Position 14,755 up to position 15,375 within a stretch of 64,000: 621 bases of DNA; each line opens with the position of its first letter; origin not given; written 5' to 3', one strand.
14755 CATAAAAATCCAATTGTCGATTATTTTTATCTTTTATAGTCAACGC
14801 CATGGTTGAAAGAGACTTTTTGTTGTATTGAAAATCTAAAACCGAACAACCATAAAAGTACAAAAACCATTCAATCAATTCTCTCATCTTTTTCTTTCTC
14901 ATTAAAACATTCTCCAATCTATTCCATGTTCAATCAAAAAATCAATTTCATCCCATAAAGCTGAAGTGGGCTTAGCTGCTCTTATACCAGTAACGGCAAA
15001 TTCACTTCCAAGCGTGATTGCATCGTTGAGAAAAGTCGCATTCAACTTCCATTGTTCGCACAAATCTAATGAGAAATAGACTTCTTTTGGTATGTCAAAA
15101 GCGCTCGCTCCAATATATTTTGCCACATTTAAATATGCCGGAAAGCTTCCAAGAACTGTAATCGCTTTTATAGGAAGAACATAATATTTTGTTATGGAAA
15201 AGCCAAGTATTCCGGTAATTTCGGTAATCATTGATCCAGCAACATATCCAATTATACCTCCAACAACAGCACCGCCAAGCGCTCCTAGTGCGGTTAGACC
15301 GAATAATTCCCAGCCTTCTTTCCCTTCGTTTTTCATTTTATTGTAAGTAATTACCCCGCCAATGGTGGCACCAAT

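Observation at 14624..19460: Second RHS toxin-immunity module with its own promoter, wedged between convergent housekeeping genes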

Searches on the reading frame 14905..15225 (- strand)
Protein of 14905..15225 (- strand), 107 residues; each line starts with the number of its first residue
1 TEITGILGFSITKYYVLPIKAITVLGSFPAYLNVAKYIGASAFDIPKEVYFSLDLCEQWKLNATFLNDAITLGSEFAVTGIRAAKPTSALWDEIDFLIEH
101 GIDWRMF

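Call 32: search_protein_families(library=pfam, proteins=[window:14905-15225:-], max_evalue=10)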
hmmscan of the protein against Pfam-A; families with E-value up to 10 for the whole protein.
window:14905-15225:- (107 aa): 0 families

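Call 42: search_protein_representatives(alignment_id=A1)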
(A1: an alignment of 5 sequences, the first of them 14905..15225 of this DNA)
Query: 5 sequences, 107 profile positions. Proteins with E-value up to 0.001 (for the whole library): 872; up to 1e-10: 96; up to 1e-30: 7. The best 150 are listed.
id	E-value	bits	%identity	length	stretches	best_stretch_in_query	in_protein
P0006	3.4e-51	188.2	-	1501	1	1-107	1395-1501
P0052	1.0e-34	135.2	-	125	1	1-106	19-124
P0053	1.7e-34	134.6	-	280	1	1-107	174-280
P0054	2.5e-32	127.6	-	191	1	1-106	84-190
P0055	3.1e-32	127.3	-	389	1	2-106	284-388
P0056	2.4e-31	124.4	-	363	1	1-107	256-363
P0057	3.5e-31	123.9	-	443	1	1-107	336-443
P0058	3.7e-28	114.2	-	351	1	1-107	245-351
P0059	3.8e-24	101.3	-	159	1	1-102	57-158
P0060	1.0e-23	99.9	-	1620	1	1-107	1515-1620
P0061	1.8e-23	99.1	-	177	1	3-106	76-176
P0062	4.7e-23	97.7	-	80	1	29-106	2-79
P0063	6.4e-22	94.1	-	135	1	1-105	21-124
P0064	7.2e-21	90.7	-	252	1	1-104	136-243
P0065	1.7e-20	89.5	-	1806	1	1-105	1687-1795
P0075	1.3e-13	67.4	-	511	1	21-105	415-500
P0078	3.3e-13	66.1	-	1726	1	23-104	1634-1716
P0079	4.4e-13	65.7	-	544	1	17-105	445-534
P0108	1.2e-11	61.1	-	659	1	20-105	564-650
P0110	1.3e-11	61.0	-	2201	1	19-101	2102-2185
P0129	3.4e-11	59.6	-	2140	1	11-102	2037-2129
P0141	8.1e-11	58.4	-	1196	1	20-105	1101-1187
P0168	2.8e-10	56.7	-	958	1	20-102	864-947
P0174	3.4e-10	56.4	-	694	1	17-105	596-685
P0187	4.9e-10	55.9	-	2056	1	23-102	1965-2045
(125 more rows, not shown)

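Call 44: search_protein_families(library=pfam, alignment_id=A3, max_evalue=0.001)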
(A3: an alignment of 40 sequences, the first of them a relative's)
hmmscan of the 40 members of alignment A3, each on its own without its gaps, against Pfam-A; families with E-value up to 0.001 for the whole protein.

A. member 1, P0053 (280 aa): 0 families

B. families by the number of members that match (of 40 scanned): 11 families
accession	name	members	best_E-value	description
PF05593.20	RHS_repeat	20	1.8e-104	RHS Repeat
PF02368.24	Big_2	1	2.3e-35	Bacterial Ig-like domain (group 2)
PF07591.16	PT-HINT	1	1.5e-19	Pretoxin HINT domain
PF07581.17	Glug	1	5.7e-19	The GLUG motif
PF09136.16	Glucodextran_B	1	3.8e-12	Glucodextranase, domain B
PF20148.4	DUF6531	1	1.1e-09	Domain of unknown function (DUF6531)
PF02946.19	GTF2I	1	8.6e-09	GTF2I-like repeat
PF14890.11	Intein_splicing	1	1.1e-06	Intein splicing domain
PF08517.17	AXH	1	3.2e-06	Ataxin-1 and HBP1 module (AXH)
PF13403.11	Hint_2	1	7.3e-06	Hint domain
PF03527.20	RHS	1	0.00045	RHS protein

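Call 45: predict_structure(alignment_id=A1)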
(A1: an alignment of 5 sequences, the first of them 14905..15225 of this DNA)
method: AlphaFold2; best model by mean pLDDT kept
length: 107 residues; sequences in the alignment: 5
mean_pLDDT: 45.5   pTM: 0.32
mean pLDDT of the five models: 45.5, 35.6, 35.2, 34.9, 34.2
residues with pLDDT >= 90: 0; 70-90: 0; 50-70: 42; < 50: 65
segments of 3 or more residues with pLDDT < 50: 1-28, 39-44, 73-91, 99-107
pLDDT, mean of each block of 10 residues (from residue 1): 32 31 48 52 51 55 58 46 39 49 37
secondary structure, 60 per line:
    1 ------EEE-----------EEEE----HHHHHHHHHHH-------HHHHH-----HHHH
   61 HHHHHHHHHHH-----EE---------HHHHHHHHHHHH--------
elements in order: E7-9 E21-24 H29-39 H47-51 H57-71 H88-99

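Call 51: search_solved_structures(query=A4, max_evalue=10, show_alignments=2)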
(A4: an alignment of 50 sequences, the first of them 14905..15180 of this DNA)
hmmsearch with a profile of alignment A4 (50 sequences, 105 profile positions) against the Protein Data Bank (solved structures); distinct sequences matched with E-value up to 10: 2.
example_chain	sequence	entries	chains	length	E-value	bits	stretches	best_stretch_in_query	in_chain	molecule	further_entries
9gxz_A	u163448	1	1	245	0.39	13.9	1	26-96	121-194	LysM-domain receptor-like kinase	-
7yhr_A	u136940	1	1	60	0.47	13.6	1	30-63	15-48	Anti-CRISPR protein Type I-C5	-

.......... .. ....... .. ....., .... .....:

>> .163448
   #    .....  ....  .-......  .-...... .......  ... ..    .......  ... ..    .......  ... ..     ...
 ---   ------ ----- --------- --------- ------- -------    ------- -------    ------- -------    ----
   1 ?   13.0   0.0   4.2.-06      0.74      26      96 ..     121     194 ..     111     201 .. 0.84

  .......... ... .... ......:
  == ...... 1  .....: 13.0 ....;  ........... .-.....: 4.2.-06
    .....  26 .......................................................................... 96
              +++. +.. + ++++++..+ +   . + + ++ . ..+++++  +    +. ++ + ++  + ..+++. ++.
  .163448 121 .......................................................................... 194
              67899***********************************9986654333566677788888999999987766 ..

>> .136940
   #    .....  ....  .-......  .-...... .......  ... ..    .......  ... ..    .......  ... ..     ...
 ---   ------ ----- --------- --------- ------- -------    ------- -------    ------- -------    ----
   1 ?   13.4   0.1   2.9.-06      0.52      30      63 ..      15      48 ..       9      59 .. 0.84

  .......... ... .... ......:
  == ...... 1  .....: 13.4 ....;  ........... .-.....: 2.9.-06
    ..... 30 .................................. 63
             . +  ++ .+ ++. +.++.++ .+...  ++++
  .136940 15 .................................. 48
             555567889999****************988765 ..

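Call 53: search_protein_families(library=ncbifam, proteins=[window:14905-15225:-], max_evalue=1)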
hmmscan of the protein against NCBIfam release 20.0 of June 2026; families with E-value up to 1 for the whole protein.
window:14905-15225:- (107 aa): 0 families

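Call 61: predict_structure(alignment_id=A4)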
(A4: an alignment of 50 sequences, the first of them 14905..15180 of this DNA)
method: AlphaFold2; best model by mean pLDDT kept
length: 92 residues; sequences in the alignment: 50
mean_pLDDT: 93.7   pTM: 0.84
mean pLDDT of the five models: 93.7, 92.0, 91.7, 89.7, 89.7
residues with pLDDT >= 90: 79; 70-90: 11; 50-70: 2; < 50: 0
segments of 3 or more residues with pLDDT < 50: none
pLDDT, mean of each block of 10 residues (from residue 1): 92 94 96 95 96 98 85 93 97 86
secondary structure, 60 per line:
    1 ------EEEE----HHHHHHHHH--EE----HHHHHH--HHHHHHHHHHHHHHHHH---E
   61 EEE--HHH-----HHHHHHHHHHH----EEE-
elements in order: E7-10 H15-23 H32-37 H40-56 E60-63 H74-84 E89-91

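Call 63: fold_search(model_id=the predicted structure, library=pdb)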
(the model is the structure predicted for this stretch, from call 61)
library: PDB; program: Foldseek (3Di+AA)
matches with E <= 10: 562; with E <= 0.001: 0
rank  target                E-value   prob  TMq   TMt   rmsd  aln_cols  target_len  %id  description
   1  1t1j_B                8.0e-02  0.89  0.57  0.45   4.5       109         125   12  Crystal structure of genomics APC5043 (released 2004-08-03)
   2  8i9r_Lq               2.4e-01  0.54  0.48  0.25   5.4        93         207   13  Cryo-EM structure of a Chaetomium thermophilum pre-60S ribosomal subunit - State 5S RNP (released 2023-05-17)
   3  8aaf_w                3.1e-01  0.54  0.50  0.26   5.0        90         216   16  Yeast RQC complex in state G (released 2023-03-08)
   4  8fl2_BB               4.1e-01  0.38  0.46  0.24   5.1        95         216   18  Human nuclear pre-60S ribosomal subunit (State I1) (released 2023-07-12)
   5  8wcf                  5.1e-01  0.54  0.61  0.39   3.9        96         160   14  Crystal structure of EcThsB (released 2024-09-18)
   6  3lyh_A                5.4e-01  0.18  0.40  0.33   6.0       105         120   16  Crystal structure of Putative cobalamin (vitamin B12) biosynthesis CbiX protein (YP_958415.1) from Marinobacter aquaeo (released 2010-04-07)
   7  3lfh_D                7.1e-01  0.20  0.45  0.36   5.5        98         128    9  Crystal structure of manxA from Thermoanaerobacter tengcongensis (released 2010-12-08)
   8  9b7d_C                7.6e-01  0.23  0.49  0.28   5.7       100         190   12  Structure of ThsB-Tad3 complex (released 2025-01-22)
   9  1t1j_A                8.2e-01  0.41  0.57  0.47   4.9       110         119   13  Crystal structure of genomics APC5043 (released 2004-08-03)
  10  7ji4                  8.2e-01  0.08  0.29  0.24   9.4       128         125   12  Universal stress protein (USP) domain of KdpD histidine kinase in complex with second messenger c-di-AMP (released 2021-05-26)
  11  8qvu_E                9.4e-01  0.10  0.34  0.25   7.6       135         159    6  Crystal Structure of ligand ACBI3 in complex with KRAS G12D C118S GDP and pVHL:ElonginC:ElonginB complex (released 2023-12-06)
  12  3ub4                  1.1e+00  0.06  0.25  0.22   9.0       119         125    9  S180L variant of TIR domain of Mal/TIRAP (released 2012-05-16)
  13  9b7d_A                1.1e+00  0.20  0.49  0.27   6.0       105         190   13  Structure of ThsB-Tad3 complex (released 2025-01-22)
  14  9lgo_C                1.1e+00  0.08  0.33  0.07   9.6       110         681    9  Cryo-EM structure of the SPATA5-SPATA5L1-CINP-C1orf109 complex (released 2025-04-23)
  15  2v4u                  1.2e+00  0.12  0.43  0.20   6.6       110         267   13  Human CTP synthetase 2 - glutaminase domain in complex with 5-OXO-L- NORLEUCINE (released 2008-10-07)
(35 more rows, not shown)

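Call 65: list_cluster_members(proteins=[P0141, P0110, P0187, P0078, P0129, P0168, P0174, P0108, P0075, P0079])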
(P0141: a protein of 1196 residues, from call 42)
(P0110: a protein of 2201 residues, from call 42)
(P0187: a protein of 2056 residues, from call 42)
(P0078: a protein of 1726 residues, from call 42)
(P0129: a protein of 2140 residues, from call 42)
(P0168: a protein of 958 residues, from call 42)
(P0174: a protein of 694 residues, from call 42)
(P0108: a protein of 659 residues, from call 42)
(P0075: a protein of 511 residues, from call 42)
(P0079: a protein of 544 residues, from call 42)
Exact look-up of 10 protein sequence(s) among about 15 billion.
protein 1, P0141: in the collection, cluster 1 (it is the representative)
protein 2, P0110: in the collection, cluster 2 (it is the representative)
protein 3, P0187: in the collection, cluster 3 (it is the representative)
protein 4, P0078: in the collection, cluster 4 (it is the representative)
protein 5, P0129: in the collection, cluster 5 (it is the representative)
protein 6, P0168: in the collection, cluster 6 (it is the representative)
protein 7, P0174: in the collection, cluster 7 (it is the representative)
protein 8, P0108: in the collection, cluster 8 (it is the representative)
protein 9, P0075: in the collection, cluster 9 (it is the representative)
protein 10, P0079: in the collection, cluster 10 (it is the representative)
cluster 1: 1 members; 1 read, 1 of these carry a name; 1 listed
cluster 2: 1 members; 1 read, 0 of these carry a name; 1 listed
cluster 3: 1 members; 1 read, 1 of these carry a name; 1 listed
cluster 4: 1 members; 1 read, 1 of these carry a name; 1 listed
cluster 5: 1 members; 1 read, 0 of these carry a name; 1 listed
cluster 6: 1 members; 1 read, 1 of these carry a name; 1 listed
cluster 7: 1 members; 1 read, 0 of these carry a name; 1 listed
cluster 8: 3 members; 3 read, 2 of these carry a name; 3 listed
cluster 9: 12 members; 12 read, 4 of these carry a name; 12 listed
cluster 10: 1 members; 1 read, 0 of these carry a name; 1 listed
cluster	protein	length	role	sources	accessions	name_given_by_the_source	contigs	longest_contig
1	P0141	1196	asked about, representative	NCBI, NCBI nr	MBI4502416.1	MAG: RHS repeat-associated core domain-containing protein [Gemmatimonadetes bacterium] | RHS repeat-associated core domain-containing protein [Gemmatimonadota bacterium]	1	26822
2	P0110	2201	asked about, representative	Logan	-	-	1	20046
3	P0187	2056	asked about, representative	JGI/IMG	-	RHS repeat-associated protein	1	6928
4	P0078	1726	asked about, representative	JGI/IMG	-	RHS repeat-associated protein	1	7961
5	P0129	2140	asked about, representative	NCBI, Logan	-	-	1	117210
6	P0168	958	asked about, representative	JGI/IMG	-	RHS repeat-associated protein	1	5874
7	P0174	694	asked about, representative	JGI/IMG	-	-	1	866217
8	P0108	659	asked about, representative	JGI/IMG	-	RHS repeat-associated protein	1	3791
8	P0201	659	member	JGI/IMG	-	RHS repeat-associated protein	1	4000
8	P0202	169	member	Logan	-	-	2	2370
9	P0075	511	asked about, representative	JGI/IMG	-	-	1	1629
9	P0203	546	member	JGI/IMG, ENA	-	RHS repeat-associated protein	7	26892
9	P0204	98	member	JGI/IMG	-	hypothetical protein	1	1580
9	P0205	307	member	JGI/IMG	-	RHS repeat-associated protein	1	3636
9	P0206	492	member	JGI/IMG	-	RHS repeat-associated protein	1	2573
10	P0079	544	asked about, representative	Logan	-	-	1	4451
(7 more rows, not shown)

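Call 69: fold_search(model_id=the predicted structure, library=viral)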
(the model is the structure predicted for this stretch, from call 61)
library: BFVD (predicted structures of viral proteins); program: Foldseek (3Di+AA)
matches with E <= 10: 370; with E <= 0.001: 0
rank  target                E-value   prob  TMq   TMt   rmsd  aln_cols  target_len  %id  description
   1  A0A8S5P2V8            9.0e-03  0.98  0.54  0.44   5.4       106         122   19  N-deoxyribosyltransferase [Myoviridae sp. ctrf010]
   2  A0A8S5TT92            1.2e-01  0.90  0.59  0.42   3.5       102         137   13  Nucleoside 2-deoxyribosyltransferase [Siphoviridae sp. ctzm5103]
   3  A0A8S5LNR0            1.6e-01  0.30  0.38  0.34   7.3       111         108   10  DUF4406 domain-containing protein [Siphoviridae sp. ctsf32]
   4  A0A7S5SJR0            1.7e-01  0.28  0.38  0.24   6.5       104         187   18  (no name in the UniProt tables at hand)
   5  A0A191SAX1            2.2e-01  0.80  0.59  0.41   4.4        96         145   17  (no name in the UniProt tables at hand)
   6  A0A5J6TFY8            2.2e-01  0.33  0.43  0.42   5.7       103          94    8  (no name in the UniProt tables at hand)
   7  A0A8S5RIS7            2.8e-01  0.35  0.45  0.30   6.0       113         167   13  N-deoxyribosyltransferase [virus sp. ctHG14]
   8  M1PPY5                2.8e-01  0.28  0.32  0.24   8.0        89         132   15  (no name in the UniProt tables at hand)
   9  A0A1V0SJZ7            3.9e-01  0.15  0.37  0.13   5.9       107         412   13  Nudix hydrolase [Klosneuvirus KNV1]
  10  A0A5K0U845            4.1e-01  0.47  0.53  0.21   4.3        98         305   14  Nucleoside 2-deoxyribosyltransferase (Fragment) [Yasminevirus sp. GU-2018]
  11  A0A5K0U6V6            4.8e-01  0.54  0.57  0.37   4.0        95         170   12  Nucleoside 2-deoxyribosyltransferase [Yasminevirus sp. GU-2018]
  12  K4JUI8                4.8e-01  0.41  0.52  0.41   6.2       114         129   10  (no name in the UniProt tables at hand)
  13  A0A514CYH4            5.5e-01  0.54  0.58  0.36   3.8       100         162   12  (no name in the UniProt tables at hand)
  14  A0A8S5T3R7            6.3e-01  0.25  0.48  0.41   5.2       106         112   11  Nucleoside 2-deoxyribosyltransferase like protein [Myoviridae sp. ct31P9]
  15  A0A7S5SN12            6.7e-01  0.21  0.41  0.35   6.3        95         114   10  (no name in the UniProt tables at hand)
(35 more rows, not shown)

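Call 74: find_encoding_contigs(protein=P0129, flank=3000, max_places=2)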
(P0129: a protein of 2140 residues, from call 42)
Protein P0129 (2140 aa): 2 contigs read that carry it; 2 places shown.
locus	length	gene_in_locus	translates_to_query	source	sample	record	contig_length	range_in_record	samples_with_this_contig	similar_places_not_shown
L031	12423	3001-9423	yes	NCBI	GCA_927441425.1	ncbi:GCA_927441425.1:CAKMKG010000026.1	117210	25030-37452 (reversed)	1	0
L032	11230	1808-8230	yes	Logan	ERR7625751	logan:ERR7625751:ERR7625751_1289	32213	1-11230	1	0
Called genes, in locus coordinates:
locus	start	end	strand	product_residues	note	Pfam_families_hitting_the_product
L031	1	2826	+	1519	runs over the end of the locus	PF00082:Peptidase_S8, PF13540:RCC1_2, PF00415:RCC1, PF13540:RCC1_2, PF25390:WD40_RLD, PF00415:RCC1, PF13540:RCC1_2, PF00415:RCC1, +17 more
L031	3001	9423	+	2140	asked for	PF05593:RHS_repeat (weak), PF25023:TEN_YD-shell (weak), PF05593:RHS_repeat (weak), PF25023:TEN_YD-shell, PF05593:RHS_repeat, PF25023:TEN_YD-shell (weak), PF05593:RHS_repeat (weak), PF25023:TEN_YD-shell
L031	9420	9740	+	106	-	-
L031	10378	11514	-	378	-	PF01546:Peptidase_M20, PF07687:M20_dimer (faint)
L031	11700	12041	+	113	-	PF02635:DsrE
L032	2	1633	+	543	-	?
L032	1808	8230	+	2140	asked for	PF05593:RHS_repeat (weak), PF25023:TEN_YD-shell (weak), PF05593:RHS_repeat (weak), PF25023:TEN_YD-shell, PF05593:RHS_repeat, PF25023:TEN_YD-shell (weak), PF05593:RHS_repeat (weak), PF25023:TEN_YD-shell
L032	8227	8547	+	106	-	-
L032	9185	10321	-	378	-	PF01546:Peptidase_M20, PF07687:M20_dimer (faint)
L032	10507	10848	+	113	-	PF02635:DsrE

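Call 75: find_encoding_contigs(protein=P0141, flank=3000, max_places=2)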
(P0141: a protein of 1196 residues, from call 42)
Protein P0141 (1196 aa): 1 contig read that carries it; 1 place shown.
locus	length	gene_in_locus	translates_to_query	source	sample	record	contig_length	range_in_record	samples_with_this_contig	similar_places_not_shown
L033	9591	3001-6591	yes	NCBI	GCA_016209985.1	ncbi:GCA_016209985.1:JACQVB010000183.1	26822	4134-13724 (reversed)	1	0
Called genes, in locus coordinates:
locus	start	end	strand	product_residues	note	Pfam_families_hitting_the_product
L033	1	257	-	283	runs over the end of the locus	-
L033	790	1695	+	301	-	-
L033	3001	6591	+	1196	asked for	PF05593:RHS_repeat (faint), PF25023:TEN_YD-shell (faint)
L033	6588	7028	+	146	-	-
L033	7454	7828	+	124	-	-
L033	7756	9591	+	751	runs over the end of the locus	-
